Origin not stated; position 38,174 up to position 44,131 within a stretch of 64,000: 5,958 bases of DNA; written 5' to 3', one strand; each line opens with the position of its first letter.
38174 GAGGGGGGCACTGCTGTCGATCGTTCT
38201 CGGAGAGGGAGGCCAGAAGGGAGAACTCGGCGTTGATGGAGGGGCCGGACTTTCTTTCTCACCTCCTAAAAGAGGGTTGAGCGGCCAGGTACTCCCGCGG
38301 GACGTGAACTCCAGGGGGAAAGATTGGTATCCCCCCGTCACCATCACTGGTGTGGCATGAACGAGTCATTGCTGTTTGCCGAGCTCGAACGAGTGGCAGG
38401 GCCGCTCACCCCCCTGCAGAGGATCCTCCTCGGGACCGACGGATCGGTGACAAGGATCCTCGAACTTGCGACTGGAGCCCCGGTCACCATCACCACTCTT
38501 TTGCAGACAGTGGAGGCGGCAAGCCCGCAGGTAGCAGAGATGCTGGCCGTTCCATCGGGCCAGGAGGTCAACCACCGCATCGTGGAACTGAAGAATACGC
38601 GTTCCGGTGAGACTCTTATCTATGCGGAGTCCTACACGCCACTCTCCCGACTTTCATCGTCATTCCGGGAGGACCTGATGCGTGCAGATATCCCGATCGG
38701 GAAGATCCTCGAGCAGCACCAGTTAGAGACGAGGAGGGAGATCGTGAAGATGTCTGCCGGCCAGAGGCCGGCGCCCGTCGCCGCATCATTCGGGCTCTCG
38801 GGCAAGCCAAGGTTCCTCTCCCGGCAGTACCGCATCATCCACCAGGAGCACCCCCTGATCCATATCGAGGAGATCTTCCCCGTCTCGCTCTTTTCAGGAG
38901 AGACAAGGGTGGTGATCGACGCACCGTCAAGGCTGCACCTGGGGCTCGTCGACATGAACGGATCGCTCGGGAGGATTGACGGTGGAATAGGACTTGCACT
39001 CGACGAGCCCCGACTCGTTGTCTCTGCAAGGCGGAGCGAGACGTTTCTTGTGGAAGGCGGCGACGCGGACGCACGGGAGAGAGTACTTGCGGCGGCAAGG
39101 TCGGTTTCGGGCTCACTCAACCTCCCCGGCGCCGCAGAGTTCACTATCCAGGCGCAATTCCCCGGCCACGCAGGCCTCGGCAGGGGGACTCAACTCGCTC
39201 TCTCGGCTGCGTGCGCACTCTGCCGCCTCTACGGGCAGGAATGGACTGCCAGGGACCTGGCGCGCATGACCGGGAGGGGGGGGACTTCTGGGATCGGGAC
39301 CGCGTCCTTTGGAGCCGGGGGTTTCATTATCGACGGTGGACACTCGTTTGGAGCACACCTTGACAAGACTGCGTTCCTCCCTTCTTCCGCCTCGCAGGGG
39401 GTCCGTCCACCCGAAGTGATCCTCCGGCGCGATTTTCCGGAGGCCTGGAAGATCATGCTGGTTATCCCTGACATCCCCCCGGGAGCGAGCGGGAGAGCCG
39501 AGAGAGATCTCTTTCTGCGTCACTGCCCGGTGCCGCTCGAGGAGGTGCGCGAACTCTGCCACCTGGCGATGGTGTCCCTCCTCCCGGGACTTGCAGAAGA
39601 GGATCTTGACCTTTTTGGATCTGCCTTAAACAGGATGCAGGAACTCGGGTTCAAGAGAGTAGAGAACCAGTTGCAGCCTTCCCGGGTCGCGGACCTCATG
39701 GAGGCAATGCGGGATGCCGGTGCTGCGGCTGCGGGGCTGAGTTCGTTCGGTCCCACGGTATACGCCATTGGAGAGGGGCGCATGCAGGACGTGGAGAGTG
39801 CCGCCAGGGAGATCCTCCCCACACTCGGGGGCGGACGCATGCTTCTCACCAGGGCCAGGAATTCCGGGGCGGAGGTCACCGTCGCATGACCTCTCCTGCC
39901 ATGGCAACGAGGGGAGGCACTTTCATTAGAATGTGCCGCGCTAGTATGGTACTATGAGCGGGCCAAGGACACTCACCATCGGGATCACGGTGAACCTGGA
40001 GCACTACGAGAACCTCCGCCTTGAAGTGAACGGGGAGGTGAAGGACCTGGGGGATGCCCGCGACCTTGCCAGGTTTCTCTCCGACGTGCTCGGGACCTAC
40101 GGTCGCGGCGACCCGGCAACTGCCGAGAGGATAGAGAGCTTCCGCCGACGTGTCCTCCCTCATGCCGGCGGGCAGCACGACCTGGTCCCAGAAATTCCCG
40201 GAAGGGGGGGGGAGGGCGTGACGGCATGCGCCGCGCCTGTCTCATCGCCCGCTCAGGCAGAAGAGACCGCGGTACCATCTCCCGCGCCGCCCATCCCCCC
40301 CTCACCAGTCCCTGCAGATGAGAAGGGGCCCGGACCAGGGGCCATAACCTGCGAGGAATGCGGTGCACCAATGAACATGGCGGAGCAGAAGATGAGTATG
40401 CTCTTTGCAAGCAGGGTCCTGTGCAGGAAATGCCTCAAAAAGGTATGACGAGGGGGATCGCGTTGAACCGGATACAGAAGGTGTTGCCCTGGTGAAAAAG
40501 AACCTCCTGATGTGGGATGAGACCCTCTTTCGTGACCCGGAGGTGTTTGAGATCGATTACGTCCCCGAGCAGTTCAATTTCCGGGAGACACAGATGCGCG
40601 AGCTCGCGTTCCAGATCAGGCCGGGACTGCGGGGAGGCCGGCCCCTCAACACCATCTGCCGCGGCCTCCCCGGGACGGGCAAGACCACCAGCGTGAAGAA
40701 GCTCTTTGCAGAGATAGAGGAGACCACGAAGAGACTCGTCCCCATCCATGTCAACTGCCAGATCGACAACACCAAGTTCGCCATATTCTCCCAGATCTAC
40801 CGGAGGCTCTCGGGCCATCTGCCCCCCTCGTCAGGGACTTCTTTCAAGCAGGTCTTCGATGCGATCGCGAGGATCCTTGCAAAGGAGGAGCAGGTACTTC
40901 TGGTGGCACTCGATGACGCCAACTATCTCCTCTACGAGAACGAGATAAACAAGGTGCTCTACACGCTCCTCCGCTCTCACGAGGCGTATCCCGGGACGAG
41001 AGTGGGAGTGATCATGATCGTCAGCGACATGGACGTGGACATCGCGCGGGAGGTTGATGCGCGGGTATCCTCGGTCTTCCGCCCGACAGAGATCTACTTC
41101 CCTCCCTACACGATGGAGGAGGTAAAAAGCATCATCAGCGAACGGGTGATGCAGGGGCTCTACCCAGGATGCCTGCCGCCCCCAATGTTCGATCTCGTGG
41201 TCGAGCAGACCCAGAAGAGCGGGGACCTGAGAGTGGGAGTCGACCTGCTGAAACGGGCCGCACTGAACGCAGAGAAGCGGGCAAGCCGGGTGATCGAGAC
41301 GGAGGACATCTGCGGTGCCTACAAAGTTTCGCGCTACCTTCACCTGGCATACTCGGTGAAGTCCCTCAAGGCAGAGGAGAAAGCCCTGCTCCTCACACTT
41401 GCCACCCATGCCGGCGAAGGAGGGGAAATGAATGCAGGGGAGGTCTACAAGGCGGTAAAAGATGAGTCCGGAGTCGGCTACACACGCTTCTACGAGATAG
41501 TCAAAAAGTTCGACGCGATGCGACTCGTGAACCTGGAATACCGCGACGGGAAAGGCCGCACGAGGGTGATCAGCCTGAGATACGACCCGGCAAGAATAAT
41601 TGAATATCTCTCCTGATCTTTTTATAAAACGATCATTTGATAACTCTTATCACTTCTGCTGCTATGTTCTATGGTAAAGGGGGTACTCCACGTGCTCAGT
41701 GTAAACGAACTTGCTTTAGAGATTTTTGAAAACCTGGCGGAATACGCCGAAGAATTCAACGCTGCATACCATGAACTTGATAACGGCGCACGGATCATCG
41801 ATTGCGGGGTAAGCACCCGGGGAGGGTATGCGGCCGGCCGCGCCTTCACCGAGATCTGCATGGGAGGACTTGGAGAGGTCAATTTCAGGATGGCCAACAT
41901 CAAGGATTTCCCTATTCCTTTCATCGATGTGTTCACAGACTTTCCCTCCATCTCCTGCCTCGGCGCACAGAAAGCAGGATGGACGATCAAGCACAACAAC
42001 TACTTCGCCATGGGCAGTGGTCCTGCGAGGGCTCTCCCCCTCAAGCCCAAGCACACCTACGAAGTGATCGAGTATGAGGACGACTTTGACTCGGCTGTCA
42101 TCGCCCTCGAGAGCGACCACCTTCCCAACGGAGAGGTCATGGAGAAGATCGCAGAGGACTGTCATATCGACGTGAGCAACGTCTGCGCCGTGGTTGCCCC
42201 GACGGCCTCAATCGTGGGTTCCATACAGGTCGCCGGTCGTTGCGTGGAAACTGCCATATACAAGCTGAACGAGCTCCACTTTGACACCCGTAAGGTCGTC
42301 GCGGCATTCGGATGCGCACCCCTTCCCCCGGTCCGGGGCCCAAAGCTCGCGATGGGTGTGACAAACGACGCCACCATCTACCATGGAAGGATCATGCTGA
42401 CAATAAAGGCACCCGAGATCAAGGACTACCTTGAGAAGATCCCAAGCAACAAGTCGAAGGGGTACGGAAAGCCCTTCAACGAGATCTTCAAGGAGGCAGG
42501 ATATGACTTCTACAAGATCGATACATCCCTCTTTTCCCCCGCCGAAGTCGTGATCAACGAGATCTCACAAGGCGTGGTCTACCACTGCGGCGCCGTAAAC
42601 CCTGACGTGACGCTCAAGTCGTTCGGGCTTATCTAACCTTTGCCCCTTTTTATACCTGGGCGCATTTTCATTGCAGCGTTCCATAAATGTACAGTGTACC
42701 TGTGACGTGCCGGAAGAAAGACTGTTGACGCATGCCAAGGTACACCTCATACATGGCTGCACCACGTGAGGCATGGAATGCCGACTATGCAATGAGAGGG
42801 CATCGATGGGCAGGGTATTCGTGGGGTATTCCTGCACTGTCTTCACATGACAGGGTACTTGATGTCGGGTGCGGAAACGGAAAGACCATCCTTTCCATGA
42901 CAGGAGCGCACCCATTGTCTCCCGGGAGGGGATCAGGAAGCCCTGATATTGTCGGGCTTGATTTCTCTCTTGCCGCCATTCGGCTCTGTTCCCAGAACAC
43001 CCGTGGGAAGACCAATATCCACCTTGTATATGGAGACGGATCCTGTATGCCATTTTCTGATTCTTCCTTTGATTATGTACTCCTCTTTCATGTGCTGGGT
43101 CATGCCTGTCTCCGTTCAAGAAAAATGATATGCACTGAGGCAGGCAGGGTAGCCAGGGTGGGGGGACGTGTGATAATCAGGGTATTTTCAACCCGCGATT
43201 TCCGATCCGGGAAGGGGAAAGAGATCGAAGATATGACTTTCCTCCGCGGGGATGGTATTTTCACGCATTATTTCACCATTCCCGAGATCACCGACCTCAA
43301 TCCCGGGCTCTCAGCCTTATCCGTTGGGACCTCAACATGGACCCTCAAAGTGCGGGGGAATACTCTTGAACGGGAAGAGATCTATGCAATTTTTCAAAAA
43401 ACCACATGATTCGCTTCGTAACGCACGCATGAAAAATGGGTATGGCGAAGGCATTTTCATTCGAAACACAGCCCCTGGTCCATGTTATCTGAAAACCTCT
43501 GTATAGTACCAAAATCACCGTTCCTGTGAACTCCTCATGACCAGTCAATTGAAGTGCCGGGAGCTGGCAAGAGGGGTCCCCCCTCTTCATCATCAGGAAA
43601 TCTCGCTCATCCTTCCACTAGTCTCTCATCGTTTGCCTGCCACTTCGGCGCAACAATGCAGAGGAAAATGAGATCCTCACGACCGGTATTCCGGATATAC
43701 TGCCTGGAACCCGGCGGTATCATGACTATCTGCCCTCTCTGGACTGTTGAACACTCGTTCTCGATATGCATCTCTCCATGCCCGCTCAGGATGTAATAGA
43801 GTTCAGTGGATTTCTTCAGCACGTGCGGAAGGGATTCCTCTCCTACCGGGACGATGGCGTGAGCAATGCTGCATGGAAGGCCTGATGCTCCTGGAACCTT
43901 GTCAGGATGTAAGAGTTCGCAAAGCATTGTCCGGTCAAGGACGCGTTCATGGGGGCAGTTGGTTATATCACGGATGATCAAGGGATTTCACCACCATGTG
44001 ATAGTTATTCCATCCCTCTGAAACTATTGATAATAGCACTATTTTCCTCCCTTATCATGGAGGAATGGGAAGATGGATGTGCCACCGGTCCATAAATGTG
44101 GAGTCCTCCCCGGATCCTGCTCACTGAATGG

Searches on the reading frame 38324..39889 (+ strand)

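Call 69: search_protein_families(library=pfam, proteins=[window:38324-39889:+], max_evalue=0.00001)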
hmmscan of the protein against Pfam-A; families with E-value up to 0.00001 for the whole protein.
window:38324-39889:+ (521 aa): 3 families
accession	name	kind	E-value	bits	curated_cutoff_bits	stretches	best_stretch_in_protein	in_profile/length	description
PF01947.21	Rv2949c-like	-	1.2e-30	106.8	22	1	36-189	1-145/149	Chorismate pyruvate-lyase Rv2949c-like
PF08544.19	GHMP_kinases_C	-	8e-08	33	21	1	420-496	2-81/85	GHMP kinases C terminal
PF00288.32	GHMP_kinases_N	-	2e-07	31.6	22.3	1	254-324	3-77/87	GHMP kinases N terminal domain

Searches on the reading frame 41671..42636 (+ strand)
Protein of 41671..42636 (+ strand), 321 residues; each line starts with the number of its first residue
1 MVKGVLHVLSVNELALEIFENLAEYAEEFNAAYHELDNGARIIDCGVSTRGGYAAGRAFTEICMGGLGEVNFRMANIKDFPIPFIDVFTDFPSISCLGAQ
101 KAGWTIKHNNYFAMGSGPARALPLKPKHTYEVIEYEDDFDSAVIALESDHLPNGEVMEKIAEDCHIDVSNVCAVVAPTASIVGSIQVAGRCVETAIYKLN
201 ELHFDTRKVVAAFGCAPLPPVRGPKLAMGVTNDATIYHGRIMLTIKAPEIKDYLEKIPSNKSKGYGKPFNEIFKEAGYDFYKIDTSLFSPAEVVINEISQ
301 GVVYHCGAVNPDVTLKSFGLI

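Call 66: search_protein_families(library=pfam, proteins=[window:41671-42636:+], max_evalue=0.001)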
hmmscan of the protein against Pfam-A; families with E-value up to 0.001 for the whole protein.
window:41671-42636:+ (321 aa): 1 family
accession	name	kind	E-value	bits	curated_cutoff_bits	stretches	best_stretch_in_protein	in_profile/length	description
PF02289.21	MCH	-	1.2e-131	439.1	25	1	10-318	1-311/311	Cyclohydrolase (MCH)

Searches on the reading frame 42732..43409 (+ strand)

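Call 66: search_protein_families(library=pfam, proteins=[window:42732-43409:+], max_evalue=0.001)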
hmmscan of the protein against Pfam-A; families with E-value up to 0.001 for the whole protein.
window:42732-43409:+ (225 aa): 7 families
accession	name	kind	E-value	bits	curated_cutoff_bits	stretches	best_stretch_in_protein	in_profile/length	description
PF13847.12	Methyltransf_31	-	1.3e-14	54.5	27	1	37-153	2-113/145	Methyltransferase domain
PF08241.18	Methyltransf_11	-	5.7e-14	53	21.2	1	43-149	1-95/95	Methyltransferase domain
PF13649.12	Methyltransf_25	-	3.1e-13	50.6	27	1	42-145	1-97/97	Methyltransferase domain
PF13489.12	Methyltransf_23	-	9e-08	32.5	27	1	36-187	20-151/164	Methyltransferase domain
PF01209.24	Ubie_methyltran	-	1.9e-07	31.1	20.1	1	37-154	46-156/233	ubiE/COQ5 methyltransferase family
PF08242.18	Methyltransf_12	-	8.8e-07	30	30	1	43-146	1-97/98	Methyltransferase domain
PF07021.18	MetW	-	0.00043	20.4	21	1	39-149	14-107/193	Methionine biosynthesis protein MetW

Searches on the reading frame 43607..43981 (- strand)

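Call 66: search_protein_families(library=pfam, proteins=[window:43607-43981:-], max_evalue=0.001)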
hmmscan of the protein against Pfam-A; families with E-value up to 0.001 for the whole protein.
window:43607-43981:- (124 aa): 2 families
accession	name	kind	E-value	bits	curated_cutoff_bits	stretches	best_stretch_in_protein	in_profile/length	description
PF07883.17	Cupin_2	-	2.3e-12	46.9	27.2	1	42-110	3-70/70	Cupin domain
PF00190.28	Cupin_1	-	2.2e-07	31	22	1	23-109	19-113/151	Cupin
